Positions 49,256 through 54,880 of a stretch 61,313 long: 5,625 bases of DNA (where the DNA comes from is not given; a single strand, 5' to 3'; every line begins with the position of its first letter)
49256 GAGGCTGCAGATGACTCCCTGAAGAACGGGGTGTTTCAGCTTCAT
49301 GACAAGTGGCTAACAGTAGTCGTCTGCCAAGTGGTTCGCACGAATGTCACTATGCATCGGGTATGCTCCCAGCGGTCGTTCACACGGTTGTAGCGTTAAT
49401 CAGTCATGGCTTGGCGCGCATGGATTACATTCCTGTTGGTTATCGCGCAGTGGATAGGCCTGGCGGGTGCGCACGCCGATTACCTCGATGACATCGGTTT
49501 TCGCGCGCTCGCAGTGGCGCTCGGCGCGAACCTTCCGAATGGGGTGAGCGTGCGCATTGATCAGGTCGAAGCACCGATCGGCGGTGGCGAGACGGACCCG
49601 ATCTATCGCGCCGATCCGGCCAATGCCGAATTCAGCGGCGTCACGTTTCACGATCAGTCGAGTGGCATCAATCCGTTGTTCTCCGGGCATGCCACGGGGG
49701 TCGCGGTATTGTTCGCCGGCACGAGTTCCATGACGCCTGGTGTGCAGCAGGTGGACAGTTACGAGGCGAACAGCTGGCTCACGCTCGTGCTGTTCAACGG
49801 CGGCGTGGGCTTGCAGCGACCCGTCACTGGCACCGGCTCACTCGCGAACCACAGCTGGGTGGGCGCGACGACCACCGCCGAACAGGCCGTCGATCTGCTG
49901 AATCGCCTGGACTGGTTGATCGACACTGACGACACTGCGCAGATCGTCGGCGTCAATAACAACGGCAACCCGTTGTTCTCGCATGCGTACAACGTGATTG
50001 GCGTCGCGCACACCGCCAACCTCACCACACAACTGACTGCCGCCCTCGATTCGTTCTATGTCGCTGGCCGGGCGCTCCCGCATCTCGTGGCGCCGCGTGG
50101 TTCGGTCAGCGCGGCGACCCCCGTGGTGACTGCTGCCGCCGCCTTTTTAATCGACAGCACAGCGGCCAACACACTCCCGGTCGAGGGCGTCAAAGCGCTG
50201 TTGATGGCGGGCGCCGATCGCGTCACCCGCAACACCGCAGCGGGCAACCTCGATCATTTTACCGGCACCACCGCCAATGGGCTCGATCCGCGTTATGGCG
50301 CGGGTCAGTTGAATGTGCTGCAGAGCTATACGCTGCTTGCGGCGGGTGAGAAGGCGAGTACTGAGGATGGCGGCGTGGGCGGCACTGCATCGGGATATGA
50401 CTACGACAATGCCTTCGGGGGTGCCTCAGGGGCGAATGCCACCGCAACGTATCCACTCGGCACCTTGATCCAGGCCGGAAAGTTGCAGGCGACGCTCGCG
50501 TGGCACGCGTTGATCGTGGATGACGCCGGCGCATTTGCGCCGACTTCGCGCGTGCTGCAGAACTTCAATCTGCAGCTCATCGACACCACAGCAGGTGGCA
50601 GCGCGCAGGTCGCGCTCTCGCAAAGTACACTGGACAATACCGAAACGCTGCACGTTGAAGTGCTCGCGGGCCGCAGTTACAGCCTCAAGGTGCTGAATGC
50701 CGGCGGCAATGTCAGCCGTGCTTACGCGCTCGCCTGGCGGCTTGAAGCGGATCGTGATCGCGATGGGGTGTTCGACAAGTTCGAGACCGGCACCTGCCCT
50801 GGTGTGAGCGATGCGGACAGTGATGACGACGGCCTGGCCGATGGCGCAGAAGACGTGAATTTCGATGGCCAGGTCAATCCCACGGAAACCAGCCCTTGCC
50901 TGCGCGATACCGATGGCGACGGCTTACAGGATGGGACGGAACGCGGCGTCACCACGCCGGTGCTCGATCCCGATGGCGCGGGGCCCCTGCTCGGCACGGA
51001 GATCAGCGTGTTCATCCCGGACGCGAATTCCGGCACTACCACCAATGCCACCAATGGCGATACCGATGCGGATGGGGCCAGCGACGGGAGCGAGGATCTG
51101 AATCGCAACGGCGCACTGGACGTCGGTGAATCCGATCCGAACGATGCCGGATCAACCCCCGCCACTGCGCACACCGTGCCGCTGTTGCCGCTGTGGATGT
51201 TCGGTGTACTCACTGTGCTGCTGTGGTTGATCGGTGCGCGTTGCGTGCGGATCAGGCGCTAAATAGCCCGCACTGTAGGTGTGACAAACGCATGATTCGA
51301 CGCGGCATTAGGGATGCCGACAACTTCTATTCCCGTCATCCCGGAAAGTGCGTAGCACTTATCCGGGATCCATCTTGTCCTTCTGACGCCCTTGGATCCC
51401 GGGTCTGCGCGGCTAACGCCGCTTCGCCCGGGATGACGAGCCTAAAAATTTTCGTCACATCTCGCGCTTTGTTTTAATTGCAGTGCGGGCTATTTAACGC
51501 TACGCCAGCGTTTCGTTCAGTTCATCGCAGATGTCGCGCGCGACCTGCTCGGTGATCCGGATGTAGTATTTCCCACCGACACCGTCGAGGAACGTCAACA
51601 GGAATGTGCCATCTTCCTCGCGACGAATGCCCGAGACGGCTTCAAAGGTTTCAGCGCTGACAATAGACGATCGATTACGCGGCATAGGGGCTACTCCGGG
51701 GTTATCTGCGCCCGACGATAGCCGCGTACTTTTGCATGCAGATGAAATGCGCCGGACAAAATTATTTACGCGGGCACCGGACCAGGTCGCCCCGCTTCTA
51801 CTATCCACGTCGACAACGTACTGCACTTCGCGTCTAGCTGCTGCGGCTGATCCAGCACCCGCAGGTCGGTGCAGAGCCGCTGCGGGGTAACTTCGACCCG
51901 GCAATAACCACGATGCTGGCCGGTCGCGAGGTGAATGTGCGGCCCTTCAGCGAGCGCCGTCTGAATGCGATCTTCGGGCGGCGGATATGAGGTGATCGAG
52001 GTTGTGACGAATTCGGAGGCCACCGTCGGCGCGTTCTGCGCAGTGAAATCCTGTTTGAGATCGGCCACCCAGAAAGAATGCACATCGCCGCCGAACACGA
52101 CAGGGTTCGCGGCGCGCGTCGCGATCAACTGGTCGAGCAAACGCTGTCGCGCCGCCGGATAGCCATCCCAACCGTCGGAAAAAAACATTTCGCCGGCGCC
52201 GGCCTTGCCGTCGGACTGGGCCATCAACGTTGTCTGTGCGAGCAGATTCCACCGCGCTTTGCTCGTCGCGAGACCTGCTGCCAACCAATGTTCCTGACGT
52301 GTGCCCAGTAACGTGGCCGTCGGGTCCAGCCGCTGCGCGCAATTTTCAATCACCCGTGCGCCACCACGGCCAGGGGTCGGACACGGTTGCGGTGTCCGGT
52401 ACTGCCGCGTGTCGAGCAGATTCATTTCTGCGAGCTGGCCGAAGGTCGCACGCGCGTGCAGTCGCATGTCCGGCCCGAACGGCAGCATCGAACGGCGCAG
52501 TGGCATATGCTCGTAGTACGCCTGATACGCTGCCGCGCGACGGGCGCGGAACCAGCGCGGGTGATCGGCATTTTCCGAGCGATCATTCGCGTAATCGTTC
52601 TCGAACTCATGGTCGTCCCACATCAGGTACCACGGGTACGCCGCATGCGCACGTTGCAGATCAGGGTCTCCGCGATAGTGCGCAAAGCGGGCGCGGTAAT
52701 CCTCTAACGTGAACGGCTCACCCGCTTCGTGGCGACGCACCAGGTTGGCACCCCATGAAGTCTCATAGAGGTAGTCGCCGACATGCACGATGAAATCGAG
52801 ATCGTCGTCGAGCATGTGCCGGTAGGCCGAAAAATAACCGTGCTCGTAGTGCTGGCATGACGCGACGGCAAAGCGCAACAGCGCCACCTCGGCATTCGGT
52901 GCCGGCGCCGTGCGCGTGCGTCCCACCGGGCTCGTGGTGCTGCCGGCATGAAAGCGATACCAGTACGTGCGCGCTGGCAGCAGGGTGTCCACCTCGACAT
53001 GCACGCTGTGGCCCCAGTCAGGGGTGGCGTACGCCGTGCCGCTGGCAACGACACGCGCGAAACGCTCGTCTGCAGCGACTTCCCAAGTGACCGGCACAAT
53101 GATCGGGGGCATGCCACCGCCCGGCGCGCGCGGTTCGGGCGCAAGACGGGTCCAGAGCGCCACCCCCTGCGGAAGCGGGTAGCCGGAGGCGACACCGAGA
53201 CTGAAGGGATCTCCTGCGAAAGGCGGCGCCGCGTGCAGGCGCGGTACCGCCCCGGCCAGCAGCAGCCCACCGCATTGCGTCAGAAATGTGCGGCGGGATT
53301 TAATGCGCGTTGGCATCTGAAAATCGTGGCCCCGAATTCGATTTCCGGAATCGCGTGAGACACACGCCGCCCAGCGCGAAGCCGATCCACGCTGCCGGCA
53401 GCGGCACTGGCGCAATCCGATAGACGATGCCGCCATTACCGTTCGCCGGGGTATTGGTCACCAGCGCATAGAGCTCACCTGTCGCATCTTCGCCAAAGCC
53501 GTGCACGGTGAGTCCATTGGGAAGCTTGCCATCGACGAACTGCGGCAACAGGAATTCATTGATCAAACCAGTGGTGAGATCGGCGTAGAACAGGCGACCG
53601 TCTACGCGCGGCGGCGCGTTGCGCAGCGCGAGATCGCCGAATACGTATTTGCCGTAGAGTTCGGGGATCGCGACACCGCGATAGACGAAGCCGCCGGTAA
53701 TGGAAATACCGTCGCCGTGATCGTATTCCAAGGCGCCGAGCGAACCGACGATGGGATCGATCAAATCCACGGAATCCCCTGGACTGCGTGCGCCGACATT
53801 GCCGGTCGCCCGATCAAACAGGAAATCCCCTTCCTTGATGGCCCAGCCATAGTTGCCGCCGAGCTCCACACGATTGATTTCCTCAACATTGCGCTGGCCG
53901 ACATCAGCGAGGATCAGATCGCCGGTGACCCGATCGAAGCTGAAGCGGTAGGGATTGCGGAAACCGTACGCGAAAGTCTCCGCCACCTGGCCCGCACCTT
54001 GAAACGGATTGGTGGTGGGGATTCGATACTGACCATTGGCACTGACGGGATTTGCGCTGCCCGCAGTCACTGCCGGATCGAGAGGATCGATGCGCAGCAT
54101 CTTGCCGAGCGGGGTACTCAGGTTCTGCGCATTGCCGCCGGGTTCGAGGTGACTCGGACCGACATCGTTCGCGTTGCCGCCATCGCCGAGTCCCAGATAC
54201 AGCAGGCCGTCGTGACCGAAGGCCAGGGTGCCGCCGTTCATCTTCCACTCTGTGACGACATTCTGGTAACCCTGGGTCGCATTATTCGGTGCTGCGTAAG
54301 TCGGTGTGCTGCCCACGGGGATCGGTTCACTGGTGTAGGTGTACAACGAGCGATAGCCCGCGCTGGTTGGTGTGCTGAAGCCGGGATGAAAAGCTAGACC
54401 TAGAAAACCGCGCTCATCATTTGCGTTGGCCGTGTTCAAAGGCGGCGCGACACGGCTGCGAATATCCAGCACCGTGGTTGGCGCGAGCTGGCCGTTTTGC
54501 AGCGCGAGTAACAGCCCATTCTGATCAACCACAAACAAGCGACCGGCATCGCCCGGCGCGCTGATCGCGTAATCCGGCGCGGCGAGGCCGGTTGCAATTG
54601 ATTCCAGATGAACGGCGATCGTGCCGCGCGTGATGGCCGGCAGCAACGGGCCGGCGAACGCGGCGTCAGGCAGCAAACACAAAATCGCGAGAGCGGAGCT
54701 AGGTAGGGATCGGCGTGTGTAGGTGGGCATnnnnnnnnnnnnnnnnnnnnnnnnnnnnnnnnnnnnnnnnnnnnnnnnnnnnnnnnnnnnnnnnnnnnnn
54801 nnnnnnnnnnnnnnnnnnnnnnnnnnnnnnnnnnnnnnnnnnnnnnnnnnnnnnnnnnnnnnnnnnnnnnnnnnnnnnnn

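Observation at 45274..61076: Island of seven secreted proteins sharing a VP(L/V)P-hydrophobic-Arg-rich C-terminal sorting tail, interleaved with three Tat-exported alkaline phosphatases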

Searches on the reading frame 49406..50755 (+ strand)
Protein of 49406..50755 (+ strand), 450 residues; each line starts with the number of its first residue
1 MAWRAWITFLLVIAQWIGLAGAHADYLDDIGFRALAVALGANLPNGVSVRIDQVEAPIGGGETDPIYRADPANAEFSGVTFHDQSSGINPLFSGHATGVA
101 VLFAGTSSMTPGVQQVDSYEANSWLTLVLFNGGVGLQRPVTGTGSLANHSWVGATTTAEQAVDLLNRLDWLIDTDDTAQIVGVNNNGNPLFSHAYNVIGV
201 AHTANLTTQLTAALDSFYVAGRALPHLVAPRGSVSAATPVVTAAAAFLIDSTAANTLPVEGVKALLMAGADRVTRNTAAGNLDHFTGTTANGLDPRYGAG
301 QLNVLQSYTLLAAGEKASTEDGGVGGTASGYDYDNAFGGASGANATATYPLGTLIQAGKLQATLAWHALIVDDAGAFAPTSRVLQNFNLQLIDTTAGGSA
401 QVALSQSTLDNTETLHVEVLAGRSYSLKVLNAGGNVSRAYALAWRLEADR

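Call 80: search_solved_structures(query=window:49406-50755:+, max_evalue=10, show_alignments=2)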
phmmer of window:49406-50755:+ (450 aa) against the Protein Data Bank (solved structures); distinct sequences matched with E-value up to 10: 1.
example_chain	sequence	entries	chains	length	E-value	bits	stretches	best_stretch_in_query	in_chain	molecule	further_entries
8rv3_A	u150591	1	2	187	1.7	11.1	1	125-179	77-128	RctB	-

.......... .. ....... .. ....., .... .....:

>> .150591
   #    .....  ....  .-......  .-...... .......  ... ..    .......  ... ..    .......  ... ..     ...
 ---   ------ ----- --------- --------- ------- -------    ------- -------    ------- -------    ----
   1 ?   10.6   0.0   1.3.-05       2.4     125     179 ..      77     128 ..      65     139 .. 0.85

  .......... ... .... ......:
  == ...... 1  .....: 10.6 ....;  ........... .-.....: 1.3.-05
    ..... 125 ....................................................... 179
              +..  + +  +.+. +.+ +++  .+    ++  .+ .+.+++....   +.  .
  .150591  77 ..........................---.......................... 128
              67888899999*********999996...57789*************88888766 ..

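Call 85: predict_structure(protein=window:49406-50755:+)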
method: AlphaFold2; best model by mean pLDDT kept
length: 450 residues; sequences in the alignment: 1
mean_pLDDT: 37.4   pTM: 0.25
mean pLDDT of the five models: 37.4, 31.9, 30.3, 29.7, 27.6
residues with pLDDT >= 90: 0; 70-90: 0; 50-70: 55; < 50: 395
segments of 3 or more residues with pLDDT < 50: 1-357, 373-376, 378-385, 398-412, 443-445
pLDDT, mean of each block of 10 residues (from residue 1): 42 44 38 38 36 28 28 26 28 23 25 25 30 31 28 34 43 35 32 37 35 42 37 34 38 35 40 36 33 30 34 31 28 32 37 45 54 47 52 54 43 56 58 51 48
secondary structure, 60 per line:
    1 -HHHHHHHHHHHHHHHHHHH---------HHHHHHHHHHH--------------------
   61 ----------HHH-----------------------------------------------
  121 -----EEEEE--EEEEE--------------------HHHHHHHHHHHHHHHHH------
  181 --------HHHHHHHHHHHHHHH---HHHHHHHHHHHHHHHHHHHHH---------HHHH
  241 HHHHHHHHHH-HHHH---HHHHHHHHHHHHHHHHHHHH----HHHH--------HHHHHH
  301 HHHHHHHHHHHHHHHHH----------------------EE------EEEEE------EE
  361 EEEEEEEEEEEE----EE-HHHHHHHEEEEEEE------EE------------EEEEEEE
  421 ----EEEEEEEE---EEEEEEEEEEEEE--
elements in order: H2-20 H30-40 E126-130 E133-137 H158-174 H189-203 H207-227 H237-250 H252-255 H259-278 H283-286 H295-317 E348-352 E359-372 H380-386 E387-393 E414-420 E425-432 E436-448
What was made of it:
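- On Peptidase S8 (for ORF3): The single-sequence AlphaFold2 model is unusable (pLDDT 37; call 85).
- Tried and rejected: Single-sequence AlphaFold2 model of the ORF3 N-domain: pLDDT 37, unusable (call 85).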

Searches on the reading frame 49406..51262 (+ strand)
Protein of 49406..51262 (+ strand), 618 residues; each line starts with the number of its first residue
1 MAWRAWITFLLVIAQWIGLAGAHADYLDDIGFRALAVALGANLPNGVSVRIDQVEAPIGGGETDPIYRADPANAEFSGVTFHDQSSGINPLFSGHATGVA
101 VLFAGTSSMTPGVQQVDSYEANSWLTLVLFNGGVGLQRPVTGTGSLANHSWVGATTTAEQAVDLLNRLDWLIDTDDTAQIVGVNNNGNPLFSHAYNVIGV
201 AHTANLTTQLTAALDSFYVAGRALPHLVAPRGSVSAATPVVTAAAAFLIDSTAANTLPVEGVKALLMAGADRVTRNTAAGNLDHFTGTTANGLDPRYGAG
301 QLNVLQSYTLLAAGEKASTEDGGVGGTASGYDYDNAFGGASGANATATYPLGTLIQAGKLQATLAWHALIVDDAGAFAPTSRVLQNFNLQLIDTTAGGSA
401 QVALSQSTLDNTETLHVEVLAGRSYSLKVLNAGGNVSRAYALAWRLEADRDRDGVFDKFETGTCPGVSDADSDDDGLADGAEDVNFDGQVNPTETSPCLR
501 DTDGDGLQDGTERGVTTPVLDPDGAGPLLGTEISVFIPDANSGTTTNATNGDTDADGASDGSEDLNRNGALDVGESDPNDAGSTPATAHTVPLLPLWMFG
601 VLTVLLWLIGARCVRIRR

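Call 3: search_protein_families(library=ncbifam, proteins=[window:49406-51262:+], max_evalue=1)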
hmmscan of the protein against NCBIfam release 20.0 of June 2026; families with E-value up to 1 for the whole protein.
window:49406-51262:+ (618 aa): 2 families
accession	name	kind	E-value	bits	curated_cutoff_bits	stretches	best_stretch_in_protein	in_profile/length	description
NF033765.2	gliding_CglD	equivalog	8.8e-21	73.5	400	2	449-524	159-230/1124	adventurous gliding motility lipoprotein CglD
NF033595.1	denti_PrtP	equivalog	0.001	17.7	300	1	234-310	442-504/606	dentilisin complex serine proteinase subunit PrtP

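Call 4: search_protein_families(library=pfam, proteins=[window:49406-51262:+], max_evalue=0.1)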
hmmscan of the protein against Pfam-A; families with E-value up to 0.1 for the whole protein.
window:49406-51262:+ (618 aa): 0 families

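Call 32: search_solved_structures(query=window:49406-51262:+, max_evalue=1)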
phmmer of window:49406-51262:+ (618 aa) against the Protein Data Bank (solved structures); distinct sequences matched with E-value up to 1: 0.
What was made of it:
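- On Peptidase S8 (for ORF3): No solved structure matches by sequence (calls 32, 80).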

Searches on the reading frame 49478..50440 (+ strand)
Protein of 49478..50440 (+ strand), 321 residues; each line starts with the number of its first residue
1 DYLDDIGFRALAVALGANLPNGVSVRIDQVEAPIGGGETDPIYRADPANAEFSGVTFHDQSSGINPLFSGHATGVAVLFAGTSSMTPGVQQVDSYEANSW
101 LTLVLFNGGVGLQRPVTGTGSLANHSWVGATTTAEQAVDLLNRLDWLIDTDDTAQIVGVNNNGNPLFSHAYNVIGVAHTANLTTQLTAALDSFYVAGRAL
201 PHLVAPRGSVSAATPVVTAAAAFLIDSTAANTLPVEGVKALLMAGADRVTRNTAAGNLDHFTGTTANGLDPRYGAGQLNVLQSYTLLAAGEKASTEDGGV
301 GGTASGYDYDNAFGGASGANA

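Call 86: search_protein_families(library=pfam, proteins=[window:49478-50440:+], max_evalue=10)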
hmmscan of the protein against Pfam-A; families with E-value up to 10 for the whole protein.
window:49478-50440:+ (321 aa): 1 family
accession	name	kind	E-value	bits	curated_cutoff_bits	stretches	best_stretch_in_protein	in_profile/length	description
PF00082.27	Peptidase_S8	-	0.014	15.1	21.8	1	211-276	240-288/288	Subtilase family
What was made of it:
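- On Peptidase S8 (for ORF3): The score is 15.1 bits (E 0.014) and covers only the Ser region (call 86).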

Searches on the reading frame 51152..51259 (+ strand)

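Call 5: search_protein_families(library=ncbifam, proteins=[window:51152-51259:+], max_evalue=10)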
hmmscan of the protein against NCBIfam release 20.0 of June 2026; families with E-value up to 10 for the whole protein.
seq(36 aa): 2 families
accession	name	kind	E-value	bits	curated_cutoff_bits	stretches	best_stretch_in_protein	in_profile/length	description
TIGR04513.1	VPAMP_CTERM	subfamily_domain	0.017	15.2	32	1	9-30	1-22/28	VPAMP-CTERM sorting domain-containing protein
NF033207.2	midcut_by_XrtH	subfamily_domain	0.3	11.1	45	1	3-35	31-63/175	midcut-by-XrtH protein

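Call 6: search_protein_families(library=pfam, proteins=[window:51152-51259:+], max_evalue=10)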
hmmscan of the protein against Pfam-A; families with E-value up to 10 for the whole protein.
seq(36 aa): 0 families

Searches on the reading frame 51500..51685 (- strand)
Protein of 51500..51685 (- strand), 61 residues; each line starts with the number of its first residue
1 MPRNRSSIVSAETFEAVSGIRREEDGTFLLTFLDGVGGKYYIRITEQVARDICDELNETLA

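Call 77: search_protein_families(library=pfam, proteins=[window:51500-51685:-], max_evalue=0.01)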
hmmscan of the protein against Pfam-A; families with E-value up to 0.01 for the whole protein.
window:51500-51685:- (61 aa): 0 families

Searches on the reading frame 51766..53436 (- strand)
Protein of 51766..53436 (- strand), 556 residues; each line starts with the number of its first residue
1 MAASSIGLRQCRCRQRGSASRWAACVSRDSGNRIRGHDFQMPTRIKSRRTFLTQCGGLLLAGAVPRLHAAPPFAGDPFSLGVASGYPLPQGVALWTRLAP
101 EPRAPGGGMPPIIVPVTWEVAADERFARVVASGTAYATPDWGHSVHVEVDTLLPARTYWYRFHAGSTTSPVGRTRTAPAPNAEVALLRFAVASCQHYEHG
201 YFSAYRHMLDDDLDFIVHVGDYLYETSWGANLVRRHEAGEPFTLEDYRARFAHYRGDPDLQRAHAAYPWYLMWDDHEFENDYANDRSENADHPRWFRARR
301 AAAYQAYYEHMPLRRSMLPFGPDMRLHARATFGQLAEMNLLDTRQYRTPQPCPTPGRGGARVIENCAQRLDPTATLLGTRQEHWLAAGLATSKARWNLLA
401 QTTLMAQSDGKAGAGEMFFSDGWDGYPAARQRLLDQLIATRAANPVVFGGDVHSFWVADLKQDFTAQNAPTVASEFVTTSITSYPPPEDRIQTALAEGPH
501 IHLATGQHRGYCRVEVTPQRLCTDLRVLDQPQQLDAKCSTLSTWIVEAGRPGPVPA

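Call 4: search_protein_families(library=pfam, proteins=[window:51766-53436:-], max_evalue=0.1)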
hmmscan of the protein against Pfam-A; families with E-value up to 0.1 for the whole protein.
window:51766-53436:- (556 aa): 4 families
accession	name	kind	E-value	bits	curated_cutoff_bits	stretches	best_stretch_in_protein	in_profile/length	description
PF09423.15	PhoD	-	6.4e-108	361.4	27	1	189-524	1-342/343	PhoD-like phosphatase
PF16655.11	PhoD_N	-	2.2e-30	105.5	30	1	80-176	1-90/90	PhoD-like phosphatase, N-terminal domain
PF16656.11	Pur_ac_phosph_N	-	0.007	17.3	30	1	118-176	32-93/93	Purple acid Phosphatase, N-terminal domain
PF00149.33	Metallophos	-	0.038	14.9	21.5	0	188-354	2-134/191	Calcineurin-like phosphoesterase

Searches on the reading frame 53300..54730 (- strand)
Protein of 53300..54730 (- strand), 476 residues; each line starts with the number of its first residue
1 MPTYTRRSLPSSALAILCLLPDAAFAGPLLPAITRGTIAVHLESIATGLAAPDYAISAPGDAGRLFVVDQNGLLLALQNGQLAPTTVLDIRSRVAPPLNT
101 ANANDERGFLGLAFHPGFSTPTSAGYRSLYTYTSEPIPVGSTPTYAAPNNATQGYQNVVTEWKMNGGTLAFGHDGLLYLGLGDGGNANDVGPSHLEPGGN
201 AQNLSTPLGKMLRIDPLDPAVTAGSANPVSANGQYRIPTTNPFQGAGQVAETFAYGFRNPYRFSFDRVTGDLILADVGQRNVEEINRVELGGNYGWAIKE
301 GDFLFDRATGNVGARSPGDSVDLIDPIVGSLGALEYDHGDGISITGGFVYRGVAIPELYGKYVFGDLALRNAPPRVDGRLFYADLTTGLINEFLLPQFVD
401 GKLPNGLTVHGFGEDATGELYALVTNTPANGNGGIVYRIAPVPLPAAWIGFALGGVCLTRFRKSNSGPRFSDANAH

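Call 3: search_protein_families(library=ncbifam, proteins=[window:53300-54730:-], max_evalue=1)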
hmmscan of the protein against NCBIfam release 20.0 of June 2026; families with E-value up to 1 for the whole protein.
window:53300-54730:- (476 aa): 2 families
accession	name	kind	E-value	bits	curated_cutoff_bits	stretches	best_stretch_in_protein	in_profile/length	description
TIGR03606.1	non_repeat_PQQ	subfamily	2.7e-12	46.2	434.55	1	102-297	74-268/454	glucose/sorbosone family PQQ-dependent dehydrogenase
TIGR02604.1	Piru_Ver_Nterm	subfamily_domain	0.00017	21.1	122.2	1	163-364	123-285/367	PVC-type heme-binding CxxCH protein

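Call 4: search_protein_families(library=pfam, proteins=[window:53300-54730:-], max_evalue=0.1)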
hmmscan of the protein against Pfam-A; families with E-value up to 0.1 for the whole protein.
window:53300-54730:- (476 aa): 1 family
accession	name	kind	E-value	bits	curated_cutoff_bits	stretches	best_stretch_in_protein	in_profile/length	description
PF07995.17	GSDH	-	6e-24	85.4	25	1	56-369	7-280/332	Glucose / Sorbosone dehydrogenase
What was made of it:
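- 53300..54730 (-): ORF4: 476 aa GSDH/PQQ-type sugar dehydrogenase with signal peptide and tail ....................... Pfam GSDH E 6e-24 (call 4).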

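Call 82: find_related_loci(query=window:53300-54730:-, collection=metagenome_contigs, flank=8000)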
Query window:53300-54730:- (476 aa) in metagenome_contigs; peptide patterns used: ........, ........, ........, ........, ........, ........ (x = any residue, [..] = any of these).
522 stretches matched a pattern; 246 encode a relative of the query (tblastn E <= 1e-3); the best 80 are kept; 80 distinct loci.
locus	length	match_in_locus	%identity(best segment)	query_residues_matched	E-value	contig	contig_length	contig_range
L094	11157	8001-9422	69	30-469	0e+0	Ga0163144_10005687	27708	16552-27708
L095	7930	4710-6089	70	22-451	0e+0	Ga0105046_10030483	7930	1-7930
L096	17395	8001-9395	70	30-467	0e+0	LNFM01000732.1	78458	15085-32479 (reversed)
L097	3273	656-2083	67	15-461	0e+0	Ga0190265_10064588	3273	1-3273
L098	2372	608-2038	69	6-454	0e+0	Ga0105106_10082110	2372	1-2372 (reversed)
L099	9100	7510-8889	70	22-451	0e+0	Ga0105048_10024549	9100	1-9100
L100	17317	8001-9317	72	30-442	0e+0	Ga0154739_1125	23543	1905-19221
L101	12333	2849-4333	64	3-463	0e+0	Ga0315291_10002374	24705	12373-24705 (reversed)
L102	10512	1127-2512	70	29-456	0e+0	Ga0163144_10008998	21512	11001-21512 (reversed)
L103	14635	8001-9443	67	6-458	0e+0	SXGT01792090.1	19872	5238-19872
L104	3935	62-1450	69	4-441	0e+0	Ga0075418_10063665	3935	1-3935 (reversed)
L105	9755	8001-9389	69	4-441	0e+0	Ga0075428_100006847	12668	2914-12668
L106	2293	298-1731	67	3-454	0e+0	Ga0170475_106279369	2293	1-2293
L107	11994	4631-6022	69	8-444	0e+0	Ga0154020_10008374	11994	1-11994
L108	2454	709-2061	70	30-453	0e+0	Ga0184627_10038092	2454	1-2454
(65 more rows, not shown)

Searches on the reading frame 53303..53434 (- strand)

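Call 5: search_protein_families(library=ncbifam, proteins=[window:53303-53434:-], max_evalue=10)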
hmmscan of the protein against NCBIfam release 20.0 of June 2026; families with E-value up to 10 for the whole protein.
seq(44 aa): 0 families

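Call 6: search_protein_families(library=pfam, proteins=[window:53303-53434:-], max_evalue=10)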
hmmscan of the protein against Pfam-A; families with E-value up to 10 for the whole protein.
seq(44 aa): 1 family
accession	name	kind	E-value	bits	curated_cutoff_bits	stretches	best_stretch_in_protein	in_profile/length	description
PF07589.16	PEP-CTERM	-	0.045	14.3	20.7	1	9-31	1-24/24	PEP-CTERM motif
